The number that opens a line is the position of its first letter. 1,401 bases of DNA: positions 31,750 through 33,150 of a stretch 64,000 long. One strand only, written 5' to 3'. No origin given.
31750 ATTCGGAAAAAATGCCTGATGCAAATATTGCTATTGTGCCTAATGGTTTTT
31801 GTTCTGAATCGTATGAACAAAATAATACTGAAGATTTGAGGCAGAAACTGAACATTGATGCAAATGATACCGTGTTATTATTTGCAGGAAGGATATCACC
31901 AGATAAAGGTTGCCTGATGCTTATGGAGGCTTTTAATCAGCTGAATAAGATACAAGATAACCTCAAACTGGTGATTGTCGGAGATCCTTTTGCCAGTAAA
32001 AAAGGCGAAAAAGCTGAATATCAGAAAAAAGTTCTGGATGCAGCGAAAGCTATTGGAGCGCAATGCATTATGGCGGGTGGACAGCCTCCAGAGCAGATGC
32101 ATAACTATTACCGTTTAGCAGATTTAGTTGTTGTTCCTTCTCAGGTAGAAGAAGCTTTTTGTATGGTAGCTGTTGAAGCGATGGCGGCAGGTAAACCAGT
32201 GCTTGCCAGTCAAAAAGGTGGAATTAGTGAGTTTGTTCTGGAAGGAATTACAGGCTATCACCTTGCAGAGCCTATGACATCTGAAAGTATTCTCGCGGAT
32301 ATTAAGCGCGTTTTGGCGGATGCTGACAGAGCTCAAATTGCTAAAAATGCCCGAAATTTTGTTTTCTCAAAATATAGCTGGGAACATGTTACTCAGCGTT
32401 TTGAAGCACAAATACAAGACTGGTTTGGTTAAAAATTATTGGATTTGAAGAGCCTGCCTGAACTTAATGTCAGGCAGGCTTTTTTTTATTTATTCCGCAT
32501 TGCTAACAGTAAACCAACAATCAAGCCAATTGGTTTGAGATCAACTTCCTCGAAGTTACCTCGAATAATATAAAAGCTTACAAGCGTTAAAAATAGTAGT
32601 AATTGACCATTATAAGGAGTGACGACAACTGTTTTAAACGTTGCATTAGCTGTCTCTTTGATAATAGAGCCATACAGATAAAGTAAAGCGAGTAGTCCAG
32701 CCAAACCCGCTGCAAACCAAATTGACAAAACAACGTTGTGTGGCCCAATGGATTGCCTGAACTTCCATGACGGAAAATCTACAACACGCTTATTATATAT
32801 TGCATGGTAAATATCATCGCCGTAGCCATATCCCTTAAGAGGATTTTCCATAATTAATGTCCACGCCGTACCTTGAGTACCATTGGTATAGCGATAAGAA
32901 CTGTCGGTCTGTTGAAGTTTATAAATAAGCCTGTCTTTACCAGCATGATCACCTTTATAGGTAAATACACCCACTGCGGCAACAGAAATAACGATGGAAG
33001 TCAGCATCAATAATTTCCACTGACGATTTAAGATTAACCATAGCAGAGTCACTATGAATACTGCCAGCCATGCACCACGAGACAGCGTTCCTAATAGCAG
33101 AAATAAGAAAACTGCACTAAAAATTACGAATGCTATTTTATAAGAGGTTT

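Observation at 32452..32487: Strong bidirectional terminator shared by convergent waaK and waaL, overlapping the waaL stop codon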

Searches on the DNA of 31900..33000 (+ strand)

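Call 6: search_dna_similar(query=window:31900-33000:+, collection=ecoli_genomes, mode=near, max_rows=20, rows=spread)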
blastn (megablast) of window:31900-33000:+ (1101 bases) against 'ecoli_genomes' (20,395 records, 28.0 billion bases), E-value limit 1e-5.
Records with a match: 501; places in all: 503; records where one place covers at least 80% of the query: 499.
Genomes with a match: 501 of 5426; with a place that covers at least 80% of the query: 499. Places per genome that has any: lowest 1, median 1, highest 2. On chromosomes: 503 places; on plasmids: 0.
Best place of each record, by identity: >=99% 481; 95-99% 14; 90-95% 1; 80-90% 5.
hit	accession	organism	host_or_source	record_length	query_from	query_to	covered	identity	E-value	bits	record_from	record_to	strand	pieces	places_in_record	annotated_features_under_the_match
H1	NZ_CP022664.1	Escherichia coli strain FORC 064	cucumber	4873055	1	1101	100%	100.0%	0e+0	2034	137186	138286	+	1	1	lipopolysaccharide N-acetylglucosaminyltransferase | rfaL: O-antigen ligase RfaL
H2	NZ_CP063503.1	Escherichia coli strain EH09-18-41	Homo sapiens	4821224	1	1101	100%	100.0%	0e+0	2034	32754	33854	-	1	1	lipopolysaccharide N-acetylglucosaminyltransferase | rfaL: O-antigen ligase RfaL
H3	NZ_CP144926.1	Escherichia coli strain SCPM-O-B-7615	raw milk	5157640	1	1101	100%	100.0%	0e+0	2034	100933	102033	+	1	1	lipopolysaccharide N-acetylglucosaminyltransferase | rfaL: O-antigen ligase RfaL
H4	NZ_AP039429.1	Escherichia coli strain EC332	Gallus gallus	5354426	1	1101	100%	100.0%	0e+0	2034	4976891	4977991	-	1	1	lipopolysaccharide N-acetylglucosaminyltransferase | rfaL: O-antigen ligase RfaL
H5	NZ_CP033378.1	Escherichia coli strain L73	goose anus swab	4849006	1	1101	100%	99.9%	0e+0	2028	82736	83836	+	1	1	lipopolysaccharide N-acetylglucosaminyltransferase | rfaL: O-antigen ligase RfaL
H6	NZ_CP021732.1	Escherichia coli strain AR_0114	missing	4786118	1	1101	100%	99.9%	0e+0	2028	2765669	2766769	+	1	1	lipopolysaccharide N-acetylglucosaminyltransferase | rfaL: O-antigen ligase RfaL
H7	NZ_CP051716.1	Escherichia coli strain SCU-118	Homo sapiens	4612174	1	1101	100%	99.9%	0e+0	2028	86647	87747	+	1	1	lipopolysaccharide N-acetylglucosaminyltransferase | rfaL: O-antigen ligase RfaL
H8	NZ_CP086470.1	Escherichia coli strain Ec-050-T20-ESBL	Homo sapiens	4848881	1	1101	100%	99.9%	0e+0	2028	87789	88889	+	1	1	lipopolysaccharide N-acetylglucosaminyltransferase | rfaL: O-antigen ligase RfaL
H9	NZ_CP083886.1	Escherichia coli strain NDM2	Homo sapiens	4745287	1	1101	100%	99.9%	0e+0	2028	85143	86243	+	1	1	lipopolysaccharide N-acetylglucosaminyltransferase | rfaL: O-antigen ligase RfaL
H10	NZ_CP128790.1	Escherichia coli strain WL7562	Homo sapiens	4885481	1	1101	100%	99.9%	0e+0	2028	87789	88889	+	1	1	lipopolysaccharide N-acetylglucosaminyltransferase | rfaL: O-antigen ligase RfaL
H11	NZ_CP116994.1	Escherichia coli strain MLI108K1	Homo sapiens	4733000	1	1101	100%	99.9%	0e+0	2028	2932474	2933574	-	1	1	lipopolysaccharide N-acetylglucosaminyltransferase | rfaL: O-antigen ligase RfaL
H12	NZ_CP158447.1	Escherichia coli strain CS6L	Chicken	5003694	1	1101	100%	99.9%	0e+0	2028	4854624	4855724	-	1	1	lipopolysaccharide N-acetylglucosaminyltransferase | rfaL: O-antigen ligase RfaL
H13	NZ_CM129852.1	Escherichia coli strain SW07163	wastewater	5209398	1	1101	100%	99.9%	0e+0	2028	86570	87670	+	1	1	lipopolysaccharide N-acetylglucosaminyltransferase | rfaL: O-antigen ligase RfaL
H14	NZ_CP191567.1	Escherichia coli strain TL20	patient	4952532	1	1101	100%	99.9%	0e+0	2028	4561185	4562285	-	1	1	lipopolysaccharide N-acetylglucosaminyltransferase | rfaL: O-antigen ligase RfaL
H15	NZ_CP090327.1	Escherichia coli strain ECO12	Homo sapiens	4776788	1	1101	100%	99.9%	0e+0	2028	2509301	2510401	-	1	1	lipopolysaccharide N-acetylglucosaminyltransferase | rfaL: O-antigen ligase RfaL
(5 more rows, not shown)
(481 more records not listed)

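Call 8: get_annotated_region(hit=H1, flank=12000)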
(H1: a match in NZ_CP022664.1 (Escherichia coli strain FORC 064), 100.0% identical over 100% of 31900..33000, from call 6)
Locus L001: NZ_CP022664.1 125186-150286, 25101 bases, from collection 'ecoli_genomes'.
description: Escherichia coli strain FORC 064 chromosome, complete genome
organism: Escherichia coli strain FORC 064 (NCBI taxid 562)
replicon: chromosome; assembly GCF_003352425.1
host: -; source: cucumber; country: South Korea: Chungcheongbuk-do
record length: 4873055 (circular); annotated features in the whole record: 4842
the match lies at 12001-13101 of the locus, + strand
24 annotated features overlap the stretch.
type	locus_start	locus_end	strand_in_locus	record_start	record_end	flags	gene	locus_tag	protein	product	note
CDS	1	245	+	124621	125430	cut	mutM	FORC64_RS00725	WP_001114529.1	bifunctional DNA-formamidopyrimidine glycosylase/DNA-(apurinic or apyrimidinic site) lyase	-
CDS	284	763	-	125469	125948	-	coaD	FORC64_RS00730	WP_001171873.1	pantetheine-phosphate adenylyltransferase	-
CDS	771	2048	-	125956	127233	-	waaA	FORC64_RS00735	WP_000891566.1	lipid IV(A) 3-deoxy-D-manno-octulosonic acid transferase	-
CDS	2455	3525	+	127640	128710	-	rfaQ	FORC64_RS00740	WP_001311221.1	lipopolysaccharide core heptosyltransferase RfaQ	-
CDS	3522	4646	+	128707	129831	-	rfaG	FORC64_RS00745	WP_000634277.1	lipopolysaccharide glucosyltransferase I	-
CDS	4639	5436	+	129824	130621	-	rfaP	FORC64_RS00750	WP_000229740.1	lipopolysaccharide core heptose(I) kinase RfaP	-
CDS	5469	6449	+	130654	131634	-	-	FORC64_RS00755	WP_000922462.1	glycosyltransferase family 8 protein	-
CDS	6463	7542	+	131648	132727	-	waaB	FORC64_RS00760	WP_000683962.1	lipopolysaccharide 1,6-galactosyltransferase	-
CDS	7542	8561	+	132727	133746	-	waaO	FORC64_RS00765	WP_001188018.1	lipopolysaccharide 3-alpha-galactosyltransferase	-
CDS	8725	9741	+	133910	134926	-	rfaJ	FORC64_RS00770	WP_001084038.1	lipopolysaccharide 1,2-glucosyltransferase RfaJ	-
CDS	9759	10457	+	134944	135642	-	rfaY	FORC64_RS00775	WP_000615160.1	lipopolysaccharide core heptose(II) kinase RfaY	-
CDS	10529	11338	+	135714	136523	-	waaZ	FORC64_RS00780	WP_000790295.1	3-deoxy-D-manno-oct-2-ulosonate III transferase WaaZ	-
CDS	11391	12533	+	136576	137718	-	-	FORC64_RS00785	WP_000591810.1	lipopolysaccharide N-acetylglucosaminyltransferase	-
CDS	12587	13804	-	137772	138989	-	rfaL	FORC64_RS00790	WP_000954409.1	O-antigen ligase RfaL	-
CDS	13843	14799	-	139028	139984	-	rfaC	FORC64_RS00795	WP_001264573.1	lipopolysaccharide heptosyltransferase RfaC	-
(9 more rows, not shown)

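Call 9: search_dna_similar(query=window:32420-32520:+, collection=ecoli_genomes, mode=distant, max_rows=40, rows=spread, max_evalue=1)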
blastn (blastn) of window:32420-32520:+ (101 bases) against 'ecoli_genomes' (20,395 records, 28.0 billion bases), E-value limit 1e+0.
Records with a match: 501; places in all: 502; records where one place covers at least 80% of the query: 501.
Genomes with a match: 501 of 5426; with a place that covers at least 80% of the query: 501. Places per genome that has any: lowest 1, median 1, highest 2. On chromosomes: 502 places; on plasmids: 0.
Best place of each record, by identity: >=99% 491; 95-99% 10.
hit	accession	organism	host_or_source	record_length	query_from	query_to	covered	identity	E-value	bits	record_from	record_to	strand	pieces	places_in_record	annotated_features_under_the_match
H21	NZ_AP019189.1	Escherichia coli strain M217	Homo sapiens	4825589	1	101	100%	100.0%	1e-43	183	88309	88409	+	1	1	rfaL: O-antigen ligase RfaL | lipopolysaccharide N-acetylglucosaminyltransferase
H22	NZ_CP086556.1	Escherichia coli strain ESY002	Homo sapiens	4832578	1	101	100%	100.0%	1e-43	183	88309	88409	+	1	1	rfaL: O-antigen ligase RfaL | lipopolysaccharide N-acetylglucosaminyltransferase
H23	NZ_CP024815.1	Escherichia coli strain CREC-629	Homo sapiens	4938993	1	101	100%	100.0%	1e-43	183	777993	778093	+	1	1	rfaL: O-antigen ligase RfaL | lipopolysaccharide N-acetylglucosaminyltransferase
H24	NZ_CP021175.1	Escherichia coli strain 5CRE51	Homo sapiens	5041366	1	101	100%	100.0%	1e-43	183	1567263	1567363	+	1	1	rfaL: O-antigen ligase RfaL | lipopolysaccharide N-acetylglucosaminyltransferase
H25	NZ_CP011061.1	Escherichia coli str. Sanji strain Sanji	pheasant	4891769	1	101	100%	100.0%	1e-43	183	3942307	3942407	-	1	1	rfaL: O-antigen ligase RfaL | lipopolysaccharide N-acetylglucosaminyltransferase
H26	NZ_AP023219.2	Escherichia coli strain M505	Homo sapiens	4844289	1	101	100%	100.0%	1e-43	183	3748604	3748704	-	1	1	rfaL: O-antigen ligase RfaL | lipopolysaccharide N-acetylglucosaminyltransferase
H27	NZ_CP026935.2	Escherichia coli strain CFS3292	Bos taurus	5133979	1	101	100%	100.0%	1e-43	183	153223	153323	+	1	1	rfaL: O-antigen ligase RfaL | lipopolysaccharide N-acetylglucosaminyltransferase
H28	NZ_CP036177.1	Escherichia coli strain WCHEC025970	Homo sapiens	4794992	1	101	100%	100.0%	1e-43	183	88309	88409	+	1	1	rfaL: O-antigen ligase RfaL | lipopolysaccharide N-acetylglucosaminyltransferase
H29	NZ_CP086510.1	Escherichia coli strain Ec-050-T0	Homo sapiens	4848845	1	101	100%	100.0%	1e-43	183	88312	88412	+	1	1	rfaL: O-antigen ligase RfaL | lipopolysaccharide N-acetylglucosaminyltransferase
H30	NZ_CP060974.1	Escherichia coli strain EC4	Homo sapiens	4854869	1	101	100%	100.0%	1e-43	183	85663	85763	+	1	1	rfaL: O-antigen ligase RfaL | lipopolysaccharide N-acetylglucosaminyltransferase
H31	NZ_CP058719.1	Escherichia coli strain M159-1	Manis javanica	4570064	1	101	100%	100.0%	1e-43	183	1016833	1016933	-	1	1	rfaL: O-antigen ligase RfaL | lipopolysaccharide N-acetylglucosaminyltransferase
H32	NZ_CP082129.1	Escherichia coli strain NDM_11.16372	Homo sapiens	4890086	1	101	100%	100.0%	1e-43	183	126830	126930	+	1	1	rfaL: O-antigen ligase RfaL | lipopolysaccharide N-acetylglucosaminyltransferase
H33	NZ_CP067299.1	Escherichia coli strain ABW_A33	waste water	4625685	1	101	100%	100.0%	1e-43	183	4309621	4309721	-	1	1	rfaL: O-antigen ligase RfaL | lipopolysaccharide N-acetylglucosaminyltransferase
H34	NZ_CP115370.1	Escherichia coli strain CUVET17-972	dog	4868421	1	101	100%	100.0%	1e-43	183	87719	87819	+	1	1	rfaL: O-antigen ligase RfaL | lipopolysaccharide N-acetylglucosaminyltransferase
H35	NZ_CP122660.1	Escherichia coli strain ETEC4073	Sus scrofa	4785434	1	101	100%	100.0%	1e-43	183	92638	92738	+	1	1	rfaL: O-antigen ligase RfaL | lipopolysaccharide N-acetylglucosaminyltransferase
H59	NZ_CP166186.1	Escherichia coli strain CRE78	Homo sapiens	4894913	1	101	100%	99.0%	6e-41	175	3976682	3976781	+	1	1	rfaL: O-antigen ligase RfaL | lipopolysaccharide N-acetylglucosaminyltransferase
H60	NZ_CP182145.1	Escherichia coli strain CUWW10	wastewater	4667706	20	101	81%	98.8%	1e-31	144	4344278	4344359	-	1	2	rfaL: O-antigen ligase RfaL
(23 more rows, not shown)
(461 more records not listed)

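Call 31: get_annotated_region(hit=H60, flank=2500)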
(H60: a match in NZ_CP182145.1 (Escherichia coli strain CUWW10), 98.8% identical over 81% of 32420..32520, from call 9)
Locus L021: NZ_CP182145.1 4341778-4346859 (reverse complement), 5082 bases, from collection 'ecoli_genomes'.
description: Escherichia coli strain CUWW10 chromosome, complete genome
organism: Escherichia coli strain CUWW10 (NCBI taxid 562)
replicon: chromosome; assembly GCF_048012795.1
host: -; source: wastewater; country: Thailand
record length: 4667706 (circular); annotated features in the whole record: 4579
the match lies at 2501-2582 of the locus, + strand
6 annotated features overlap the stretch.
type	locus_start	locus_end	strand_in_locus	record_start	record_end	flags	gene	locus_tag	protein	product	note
CDS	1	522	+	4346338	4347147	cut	waaZ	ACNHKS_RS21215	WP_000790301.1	3-deoxy-D-manno-oct-2-ulosonate III transferase WaaZ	-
CDS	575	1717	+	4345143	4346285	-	-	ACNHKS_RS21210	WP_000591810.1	lipopolysaccharide N-acetylglucosaminyltransferase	-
CDS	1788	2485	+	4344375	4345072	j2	-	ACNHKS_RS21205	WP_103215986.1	IS1-like element IS1A family transposase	programmed frameshift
CDS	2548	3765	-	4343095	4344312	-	rfaL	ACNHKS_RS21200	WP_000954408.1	O-antigen ligase RfaL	-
CDS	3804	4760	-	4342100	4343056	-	rfaC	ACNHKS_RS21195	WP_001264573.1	lipopolysaccharide heptosyltransferase RfaC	-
CDS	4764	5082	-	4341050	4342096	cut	rfaF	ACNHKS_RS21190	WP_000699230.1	ADP-heptose--LPS heptosyltransferase RfaF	-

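Call 55: get_annotated_region(hit=H59, flank=60)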
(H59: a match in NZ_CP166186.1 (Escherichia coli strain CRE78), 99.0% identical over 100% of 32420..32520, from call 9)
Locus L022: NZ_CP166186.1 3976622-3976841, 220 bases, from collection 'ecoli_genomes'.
description: Escherichia coli strain CRE78 chromosome, complete genome
organism: Escherichia coli strain CRE78 (NCBI taxid 562)
replicon: chromosome; assembly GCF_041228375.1
host: Homo sapiens; source: Bronchial washing; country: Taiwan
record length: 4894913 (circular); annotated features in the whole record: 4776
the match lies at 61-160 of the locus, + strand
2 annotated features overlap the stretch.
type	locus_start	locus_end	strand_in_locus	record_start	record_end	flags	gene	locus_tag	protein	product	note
CDS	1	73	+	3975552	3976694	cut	-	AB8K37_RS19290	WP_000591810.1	lipopolysaccharide N-acetylglucosaminyltransferase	-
CDS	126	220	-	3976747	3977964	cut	rfaL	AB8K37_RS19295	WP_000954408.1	O-antigen ligase RfaL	-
